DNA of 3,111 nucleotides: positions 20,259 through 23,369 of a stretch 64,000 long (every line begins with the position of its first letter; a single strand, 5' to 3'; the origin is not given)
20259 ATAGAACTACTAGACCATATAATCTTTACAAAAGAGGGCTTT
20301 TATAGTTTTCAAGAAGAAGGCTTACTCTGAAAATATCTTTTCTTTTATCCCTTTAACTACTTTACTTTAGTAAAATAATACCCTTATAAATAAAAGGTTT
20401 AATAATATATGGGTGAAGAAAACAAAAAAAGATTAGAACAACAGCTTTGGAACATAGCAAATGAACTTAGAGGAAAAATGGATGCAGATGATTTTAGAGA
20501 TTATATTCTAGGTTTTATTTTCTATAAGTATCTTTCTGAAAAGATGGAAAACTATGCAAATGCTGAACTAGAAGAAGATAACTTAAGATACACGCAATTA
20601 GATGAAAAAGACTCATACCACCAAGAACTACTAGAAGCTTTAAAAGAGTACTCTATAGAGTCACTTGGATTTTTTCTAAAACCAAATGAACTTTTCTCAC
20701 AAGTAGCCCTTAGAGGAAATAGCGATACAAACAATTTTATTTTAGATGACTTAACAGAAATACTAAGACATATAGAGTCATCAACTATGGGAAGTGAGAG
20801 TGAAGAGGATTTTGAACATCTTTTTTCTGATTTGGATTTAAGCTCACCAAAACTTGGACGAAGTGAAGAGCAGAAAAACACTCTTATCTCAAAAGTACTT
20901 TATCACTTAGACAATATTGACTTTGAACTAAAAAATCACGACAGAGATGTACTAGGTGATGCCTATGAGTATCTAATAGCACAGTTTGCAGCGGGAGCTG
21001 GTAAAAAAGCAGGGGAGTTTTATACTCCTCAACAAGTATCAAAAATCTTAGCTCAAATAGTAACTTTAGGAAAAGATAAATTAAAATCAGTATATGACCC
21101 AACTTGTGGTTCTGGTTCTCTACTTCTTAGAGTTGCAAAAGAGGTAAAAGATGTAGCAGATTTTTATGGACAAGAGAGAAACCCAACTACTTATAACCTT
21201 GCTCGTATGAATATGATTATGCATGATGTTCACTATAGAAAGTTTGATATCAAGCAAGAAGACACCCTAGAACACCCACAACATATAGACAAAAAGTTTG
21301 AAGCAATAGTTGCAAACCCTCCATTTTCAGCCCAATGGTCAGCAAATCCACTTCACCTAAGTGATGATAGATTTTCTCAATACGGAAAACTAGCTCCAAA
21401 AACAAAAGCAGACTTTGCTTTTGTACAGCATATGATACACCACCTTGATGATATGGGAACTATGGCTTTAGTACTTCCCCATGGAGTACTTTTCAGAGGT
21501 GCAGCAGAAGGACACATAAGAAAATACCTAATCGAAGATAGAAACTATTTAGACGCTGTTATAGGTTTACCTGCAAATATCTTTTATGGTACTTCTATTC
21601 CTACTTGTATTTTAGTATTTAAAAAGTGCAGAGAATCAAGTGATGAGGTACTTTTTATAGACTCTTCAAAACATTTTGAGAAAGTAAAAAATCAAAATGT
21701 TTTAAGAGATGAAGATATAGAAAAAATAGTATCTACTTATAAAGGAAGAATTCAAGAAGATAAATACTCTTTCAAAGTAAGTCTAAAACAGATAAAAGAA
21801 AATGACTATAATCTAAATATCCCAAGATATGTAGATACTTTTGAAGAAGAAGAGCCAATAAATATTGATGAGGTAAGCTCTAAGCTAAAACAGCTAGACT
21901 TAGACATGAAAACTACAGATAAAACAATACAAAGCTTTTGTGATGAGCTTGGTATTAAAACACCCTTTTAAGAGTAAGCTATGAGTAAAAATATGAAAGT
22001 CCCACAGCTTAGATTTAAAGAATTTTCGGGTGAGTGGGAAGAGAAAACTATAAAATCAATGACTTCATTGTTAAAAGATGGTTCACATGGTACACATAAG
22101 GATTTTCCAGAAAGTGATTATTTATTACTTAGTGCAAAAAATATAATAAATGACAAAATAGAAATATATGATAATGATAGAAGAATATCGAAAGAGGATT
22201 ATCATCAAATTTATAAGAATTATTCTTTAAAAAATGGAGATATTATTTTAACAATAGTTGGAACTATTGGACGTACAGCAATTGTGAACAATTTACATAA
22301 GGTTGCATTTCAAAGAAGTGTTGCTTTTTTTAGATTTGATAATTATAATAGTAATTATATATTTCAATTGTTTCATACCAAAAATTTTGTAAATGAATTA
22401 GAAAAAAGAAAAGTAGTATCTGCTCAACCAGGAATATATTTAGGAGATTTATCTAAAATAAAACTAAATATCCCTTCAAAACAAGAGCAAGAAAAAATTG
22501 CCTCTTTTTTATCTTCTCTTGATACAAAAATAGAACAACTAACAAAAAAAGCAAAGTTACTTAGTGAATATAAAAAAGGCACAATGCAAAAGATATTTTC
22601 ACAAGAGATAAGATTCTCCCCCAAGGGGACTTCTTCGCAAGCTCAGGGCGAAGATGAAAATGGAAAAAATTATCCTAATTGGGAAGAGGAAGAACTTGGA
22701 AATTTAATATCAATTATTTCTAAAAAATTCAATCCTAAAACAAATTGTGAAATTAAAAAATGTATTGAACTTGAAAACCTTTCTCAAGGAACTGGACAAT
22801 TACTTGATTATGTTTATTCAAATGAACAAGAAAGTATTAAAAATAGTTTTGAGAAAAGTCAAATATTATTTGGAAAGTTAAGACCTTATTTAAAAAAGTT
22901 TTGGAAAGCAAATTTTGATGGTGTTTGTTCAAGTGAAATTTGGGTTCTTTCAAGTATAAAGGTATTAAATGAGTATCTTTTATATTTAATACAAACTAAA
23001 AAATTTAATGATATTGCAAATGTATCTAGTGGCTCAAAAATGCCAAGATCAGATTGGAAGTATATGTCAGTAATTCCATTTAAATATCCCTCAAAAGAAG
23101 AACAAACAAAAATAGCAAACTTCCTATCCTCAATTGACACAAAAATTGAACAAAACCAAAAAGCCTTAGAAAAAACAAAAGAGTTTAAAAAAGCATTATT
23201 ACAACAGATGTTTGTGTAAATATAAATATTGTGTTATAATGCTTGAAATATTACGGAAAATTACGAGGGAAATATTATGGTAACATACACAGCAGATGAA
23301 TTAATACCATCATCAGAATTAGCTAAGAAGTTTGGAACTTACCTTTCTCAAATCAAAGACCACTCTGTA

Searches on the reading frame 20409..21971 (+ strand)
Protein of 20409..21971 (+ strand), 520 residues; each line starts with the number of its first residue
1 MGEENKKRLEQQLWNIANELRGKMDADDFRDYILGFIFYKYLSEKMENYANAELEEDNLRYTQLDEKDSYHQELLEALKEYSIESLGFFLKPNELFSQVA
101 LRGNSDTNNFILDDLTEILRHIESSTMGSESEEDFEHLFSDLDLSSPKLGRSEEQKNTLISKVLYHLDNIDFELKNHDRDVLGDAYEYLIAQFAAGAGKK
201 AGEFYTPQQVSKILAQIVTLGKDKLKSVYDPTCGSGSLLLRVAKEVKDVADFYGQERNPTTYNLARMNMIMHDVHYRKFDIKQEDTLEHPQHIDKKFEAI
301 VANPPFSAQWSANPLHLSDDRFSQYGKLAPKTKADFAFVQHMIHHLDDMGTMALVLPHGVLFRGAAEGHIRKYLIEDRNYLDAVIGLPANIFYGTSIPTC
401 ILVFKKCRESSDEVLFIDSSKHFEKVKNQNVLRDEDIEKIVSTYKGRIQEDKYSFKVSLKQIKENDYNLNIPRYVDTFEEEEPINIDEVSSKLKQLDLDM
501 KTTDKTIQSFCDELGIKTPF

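Call 6: search_protein_families(library=ncbifam, proteins=[window:20409-21971:+], max_evalue=0.001)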
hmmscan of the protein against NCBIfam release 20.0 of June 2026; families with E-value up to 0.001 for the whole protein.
window:20409-21971:+ (520 aa): 9 families
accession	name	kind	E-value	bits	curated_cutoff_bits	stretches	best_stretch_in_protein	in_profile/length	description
TIGR00497.1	hsdM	equivalog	8.2e-141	470.2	242.75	1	7-496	3-507/515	type I restriction-modification system subunit M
NF047738.1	antiphage_MADS2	equivalog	3.7e-15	55.3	720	2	171-248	283-355/654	methylation-associated defense system DNA methyltransferase MAD2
TIGR02987.1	met_A_Alw26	exception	6.2e-10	38.4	353.5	1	199-307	1-123/523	Alw26I/Eco31I/Esp3I family type II restriction adenine-specific DNA-methyltransferase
TIGR03534.1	RF_mod_PrmC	equivalog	2.5e-09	37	199.1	1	211-308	78-168/253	peptide chain release factor N(5)-glutamine methyltransferase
NF033452.1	BREX_1_MTaseX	exception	1.6e-08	32.9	500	1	235-449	449-659/1210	BREX-1 system adenine-specific DNA-methyltransferase PglX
TIGR00536.1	hemK_fam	subfamily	3.5e-05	23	115.5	1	222-306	112-192/286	HemK family protein methyltransferase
TIGR00406.1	prmA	equivalog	0.00015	21.4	183.15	1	224-303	159-232/288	50S ribosomal protein L11 methyltransferase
NF047853.1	tRm6a37MtseTrmN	equivalog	0.00033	20.5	350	1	225-310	44-128/244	tRNA(1)(Val) (adenine(37)-N(6))-methyltransferase TrmN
NF050150.1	RiPP_MTase_ApyS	equivalog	0.00065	19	400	0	207-286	126-201/323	RiPP biosynthesis methyltransferase ApyS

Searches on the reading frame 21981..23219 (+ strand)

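Call 6: search_protein_families(library=ncbifam, proteins=[window:21981-23219:+], max_evalue=0.001)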
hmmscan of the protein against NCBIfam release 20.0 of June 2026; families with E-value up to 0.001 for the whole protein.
window:21981-23219:+ (412 aa): 2 families
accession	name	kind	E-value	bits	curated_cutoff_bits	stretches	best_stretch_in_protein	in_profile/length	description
NF047740.1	antiphage_MADS5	equivalog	3.1e-10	39.5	400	1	22-183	275-441/461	methylation-associated defense system restriction endonuclease subunit S MAD5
NF007278.0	PRK09737.1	equivalog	4.4e-10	38.9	662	1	18-185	9-179/461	type I restriction-modification system specificity subunit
